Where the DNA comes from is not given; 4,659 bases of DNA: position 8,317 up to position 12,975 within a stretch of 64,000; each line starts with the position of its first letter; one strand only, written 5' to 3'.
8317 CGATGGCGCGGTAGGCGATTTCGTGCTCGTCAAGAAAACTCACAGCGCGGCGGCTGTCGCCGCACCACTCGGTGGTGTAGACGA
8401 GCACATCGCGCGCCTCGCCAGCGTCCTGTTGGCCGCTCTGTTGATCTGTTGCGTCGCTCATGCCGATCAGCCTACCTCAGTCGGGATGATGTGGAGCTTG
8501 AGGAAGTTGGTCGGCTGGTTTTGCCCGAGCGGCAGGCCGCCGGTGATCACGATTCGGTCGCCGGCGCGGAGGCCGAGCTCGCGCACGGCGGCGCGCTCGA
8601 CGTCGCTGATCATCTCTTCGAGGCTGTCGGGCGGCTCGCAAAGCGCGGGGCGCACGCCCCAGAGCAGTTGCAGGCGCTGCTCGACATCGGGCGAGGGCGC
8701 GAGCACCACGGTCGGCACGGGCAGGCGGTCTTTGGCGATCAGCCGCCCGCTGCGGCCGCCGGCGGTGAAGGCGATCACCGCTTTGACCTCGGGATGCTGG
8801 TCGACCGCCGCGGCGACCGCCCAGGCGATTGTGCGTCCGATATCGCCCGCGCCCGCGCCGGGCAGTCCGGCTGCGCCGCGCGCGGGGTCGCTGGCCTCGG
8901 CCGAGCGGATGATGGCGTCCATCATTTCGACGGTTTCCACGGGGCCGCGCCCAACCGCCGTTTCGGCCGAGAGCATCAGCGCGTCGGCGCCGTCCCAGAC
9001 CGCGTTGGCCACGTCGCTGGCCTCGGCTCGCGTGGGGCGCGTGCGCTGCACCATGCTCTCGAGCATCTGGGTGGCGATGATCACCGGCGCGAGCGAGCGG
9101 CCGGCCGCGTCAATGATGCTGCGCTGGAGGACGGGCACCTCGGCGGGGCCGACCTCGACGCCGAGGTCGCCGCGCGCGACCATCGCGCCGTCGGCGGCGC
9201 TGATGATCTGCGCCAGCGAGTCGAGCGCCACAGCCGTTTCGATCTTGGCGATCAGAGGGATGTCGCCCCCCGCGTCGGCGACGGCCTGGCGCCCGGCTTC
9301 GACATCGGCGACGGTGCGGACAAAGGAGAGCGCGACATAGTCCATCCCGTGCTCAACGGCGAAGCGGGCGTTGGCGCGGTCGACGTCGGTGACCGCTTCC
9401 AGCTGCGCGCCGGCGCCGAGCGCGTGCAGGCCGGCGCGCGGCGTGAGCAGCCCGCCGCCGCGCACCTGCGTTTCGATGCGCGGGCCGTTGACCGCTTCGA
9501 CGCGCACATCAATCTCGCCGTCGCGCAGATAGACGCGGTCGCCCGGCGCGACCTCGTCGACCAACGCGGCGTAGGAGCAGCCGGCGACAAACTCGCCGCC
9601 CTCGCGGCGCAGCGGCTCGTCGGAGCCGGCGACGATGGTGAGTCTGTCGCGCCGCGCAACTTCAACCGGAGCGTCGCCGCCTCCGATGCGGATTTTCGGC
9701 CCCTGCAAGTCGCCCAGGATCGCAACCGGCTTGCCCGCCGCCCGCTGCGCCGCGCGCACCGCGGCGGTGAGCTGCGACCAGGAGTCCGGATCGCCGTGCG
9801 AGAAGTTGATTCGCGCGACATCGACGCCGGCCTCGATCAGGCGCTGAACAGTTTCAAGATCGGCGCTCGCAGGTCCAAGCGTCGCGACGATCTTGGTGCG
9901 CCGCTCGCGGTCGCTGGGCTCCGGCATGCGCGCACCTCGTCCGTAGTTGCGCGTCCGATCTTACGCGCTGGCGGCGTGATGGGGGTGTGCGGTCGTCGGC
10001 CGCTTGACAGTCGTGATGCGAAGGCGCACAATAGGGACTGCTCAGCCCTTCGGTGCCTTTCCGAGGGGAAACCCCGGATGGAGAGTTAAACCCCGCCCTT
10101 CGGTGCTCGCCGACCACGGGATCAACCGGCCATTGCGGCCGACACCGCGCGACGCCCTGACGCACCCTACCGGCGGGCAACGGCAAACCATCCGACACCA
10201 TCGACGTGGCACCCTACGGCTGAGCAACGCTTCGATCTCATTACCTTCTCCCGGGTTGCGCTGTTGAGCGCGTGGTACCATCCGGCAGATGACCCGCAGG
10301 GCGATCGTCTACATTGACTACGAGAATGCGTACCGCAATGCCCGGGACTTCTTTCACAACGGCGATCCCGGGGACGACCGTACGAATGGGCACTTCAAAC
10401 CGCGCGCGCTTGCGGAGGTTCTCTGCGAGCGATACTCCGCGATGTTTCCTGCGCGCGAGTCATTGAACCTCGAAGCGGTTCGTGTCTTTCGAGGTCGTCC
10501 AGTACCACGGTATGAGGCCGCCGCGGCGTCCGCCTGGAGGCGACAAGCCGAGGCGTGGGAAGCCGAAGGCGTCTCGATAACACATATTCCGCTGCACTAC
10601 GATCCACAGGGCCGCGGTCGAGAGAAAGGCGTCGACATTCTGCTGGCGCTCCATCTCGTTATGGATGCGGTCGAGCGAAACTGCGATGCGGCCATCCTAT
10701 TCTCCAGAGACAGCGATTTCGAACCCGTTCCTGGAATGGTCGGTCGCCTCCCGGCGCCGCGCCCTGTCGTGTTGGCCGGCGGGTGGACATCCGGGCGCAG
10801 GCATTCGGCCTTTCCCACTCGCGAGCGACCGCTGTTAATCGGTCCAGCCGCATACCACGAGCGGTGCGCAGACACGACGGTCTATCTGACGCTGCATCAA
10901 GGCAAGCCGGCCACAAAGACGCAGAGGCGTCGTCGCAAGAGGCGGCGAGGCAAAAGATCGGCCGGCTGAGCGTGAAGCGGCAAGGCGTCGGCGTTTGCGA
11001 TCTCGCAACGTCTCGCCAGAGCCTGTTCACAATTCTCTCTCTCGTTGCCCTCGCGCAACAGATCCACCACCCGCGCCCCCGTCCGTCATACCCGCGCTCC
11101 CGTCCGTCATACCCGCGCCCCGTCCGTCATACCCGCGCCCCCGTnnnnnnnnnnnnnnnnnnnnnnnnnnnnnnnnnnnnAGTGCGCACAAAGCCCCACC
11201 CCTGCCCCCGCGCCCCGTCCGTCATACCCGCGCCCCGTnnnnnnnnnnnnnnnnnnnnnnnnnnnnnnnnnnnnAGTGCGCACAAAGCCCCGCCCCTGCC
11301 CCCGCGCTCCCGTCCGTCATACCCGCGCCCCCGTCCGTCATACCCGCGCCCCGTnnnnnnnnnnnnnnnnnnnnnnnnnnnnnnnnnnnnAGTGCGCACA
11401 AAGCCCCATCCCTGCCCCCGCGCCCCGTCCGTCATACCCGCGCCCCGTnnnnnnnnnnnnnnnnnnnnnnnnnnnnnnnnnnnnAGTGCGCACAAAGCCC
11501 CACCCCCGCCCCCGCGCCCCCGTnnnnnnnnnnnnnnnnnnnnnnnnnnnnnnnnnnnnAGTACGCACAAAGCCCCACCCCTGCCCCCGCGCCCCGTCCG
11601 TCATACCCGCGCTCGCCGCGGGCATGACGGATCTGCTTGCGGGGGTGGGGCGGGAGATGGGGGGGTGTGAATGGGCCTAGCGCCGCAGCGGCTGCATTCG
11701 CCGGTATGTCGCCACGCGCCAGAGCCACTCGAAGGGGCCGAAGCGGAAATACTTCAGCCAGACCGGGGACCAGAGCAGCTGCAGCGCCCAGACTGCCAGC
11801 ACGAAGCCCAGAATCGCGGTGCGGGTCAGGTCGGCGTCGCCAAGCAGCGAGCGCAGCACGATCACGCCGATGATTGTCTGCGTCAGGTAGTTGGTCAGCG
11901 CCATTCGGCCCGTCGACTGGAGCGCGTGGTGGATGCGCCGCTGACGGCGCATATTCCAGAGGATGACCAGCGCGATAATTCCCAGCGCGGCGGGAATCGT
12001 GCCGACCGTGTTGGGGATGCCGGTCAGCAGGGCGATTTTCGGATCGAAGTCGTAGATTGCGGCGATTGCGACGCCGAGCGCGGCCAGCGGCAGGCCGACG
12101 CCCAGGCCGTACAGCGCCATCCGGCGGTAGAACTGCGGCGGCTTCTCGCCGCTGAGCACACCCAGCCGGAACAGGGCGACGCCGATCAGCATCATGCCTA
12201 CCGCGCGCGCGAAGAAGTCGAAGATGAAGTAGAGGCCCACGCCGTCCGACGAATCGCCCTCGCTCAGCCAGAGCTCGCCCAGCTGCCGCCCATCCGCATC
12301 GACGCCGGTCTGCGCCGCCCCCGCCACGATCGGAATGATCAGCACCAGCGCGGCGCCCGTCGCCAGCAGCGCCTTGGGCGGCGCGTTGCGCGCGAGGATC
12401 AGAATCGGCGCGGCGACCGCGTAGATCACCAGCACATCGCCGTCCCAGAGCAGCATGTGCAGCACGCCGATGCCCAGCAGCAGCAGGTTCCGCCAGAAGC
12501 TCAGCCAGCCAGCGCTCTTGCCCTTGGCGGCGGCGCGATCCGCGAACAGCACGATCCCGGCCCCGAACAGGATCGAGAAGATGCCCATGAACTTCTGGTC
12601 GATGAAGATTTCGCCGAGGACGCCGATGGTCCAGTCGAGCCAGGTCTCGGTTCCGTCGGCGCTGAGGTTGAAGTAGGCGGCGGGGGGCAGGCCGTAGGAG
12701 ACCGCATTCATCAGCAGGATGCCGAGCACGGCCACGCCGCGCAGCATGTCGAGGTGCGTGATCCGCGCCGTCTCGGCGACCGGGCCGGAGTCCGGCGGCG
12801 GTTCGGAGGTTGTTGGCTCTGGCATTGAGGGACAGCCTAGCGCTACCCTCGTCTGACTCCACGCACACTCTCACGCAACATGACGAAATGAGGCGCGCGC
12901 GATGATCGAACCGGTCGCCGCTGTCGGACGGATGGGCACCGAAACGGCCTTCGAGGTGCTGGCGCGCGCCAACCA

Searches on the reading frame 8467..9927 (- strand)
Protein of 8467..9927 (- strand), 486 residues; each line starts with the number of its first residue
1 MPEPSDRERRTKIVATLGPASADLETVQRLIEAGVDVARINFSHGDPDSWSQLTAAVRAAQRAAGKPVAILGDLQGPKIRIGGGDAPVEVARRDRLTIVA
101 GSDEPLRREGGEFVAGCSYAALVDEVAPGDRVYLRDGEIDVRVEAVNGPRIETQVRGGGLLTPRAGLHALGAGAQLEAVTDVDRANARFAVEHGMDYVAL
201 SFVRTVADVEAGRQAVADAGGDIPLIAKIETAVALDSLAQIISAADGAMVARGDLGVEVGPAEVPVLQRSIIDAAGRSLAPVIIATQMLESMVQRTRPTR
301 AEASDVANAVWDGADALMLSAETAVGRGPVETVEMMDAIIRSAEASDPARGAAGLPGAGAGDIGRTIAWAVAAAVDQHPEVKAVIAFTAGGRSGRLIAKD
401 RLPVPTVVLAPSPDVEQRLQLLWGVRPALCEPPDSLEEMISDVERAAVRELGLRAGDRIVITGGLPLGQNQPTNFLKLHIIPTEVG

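Call 41: search_protein_families(library=pfam, proteins=[window:8467-9927:-], max_evalue=0.001)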
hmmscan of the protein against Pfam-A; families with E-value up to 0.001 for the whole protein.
window:8467-9927:- (486 aa): 2 families
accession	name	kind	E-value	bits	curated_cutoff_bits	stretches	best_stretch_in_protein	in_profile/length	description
PF00224.27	PK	-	7.2e-95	318.3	30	1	9-333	2-328/328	Pyruvate kinase, barrel domain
PF02887.21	PK_C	-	7.5e-22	78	28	1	369-479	5-114/114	Pyruvate kinase, alpha/beta domain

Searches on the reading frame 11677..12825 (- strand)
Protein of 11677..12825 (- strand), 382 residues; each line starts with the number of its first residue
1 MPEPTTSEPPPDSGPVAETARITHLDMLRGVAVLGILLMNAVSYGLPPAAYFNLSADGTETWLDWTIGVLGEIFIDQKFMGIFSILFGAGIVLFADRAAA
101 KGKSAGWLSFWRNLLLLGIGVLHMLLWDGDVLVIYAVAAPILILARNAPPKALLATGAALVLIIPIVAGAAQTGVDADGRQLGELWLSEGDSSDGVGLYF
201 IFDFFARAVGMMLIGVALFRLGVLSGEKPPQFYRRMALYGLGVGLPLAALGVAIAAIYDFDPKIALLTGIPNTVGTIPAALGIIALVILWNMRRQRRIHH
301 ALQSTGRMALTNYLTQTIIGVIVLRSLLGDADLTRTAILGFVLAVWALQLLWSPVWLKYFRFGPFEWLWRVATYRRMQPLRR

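Call 41: search_protein_families(library=pfam, proteins=[window:11677-12825:-], max_evalue=0.001)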
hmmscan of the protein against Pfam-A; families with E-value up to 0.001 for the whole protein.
window:11677-12825:- (382 aa): 2 families
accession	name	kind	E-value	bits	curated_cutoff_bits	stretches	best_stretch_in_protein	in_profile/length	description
PF04235.18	DUF418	-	4.7e-39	134.4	23.6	1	218-375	1-162/163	Protein of unknown function (DUF418)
PF01757.29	Acyl_transf_3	-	1.2e-08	34.9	31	1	107-346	108-319/326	Acyltransferase domain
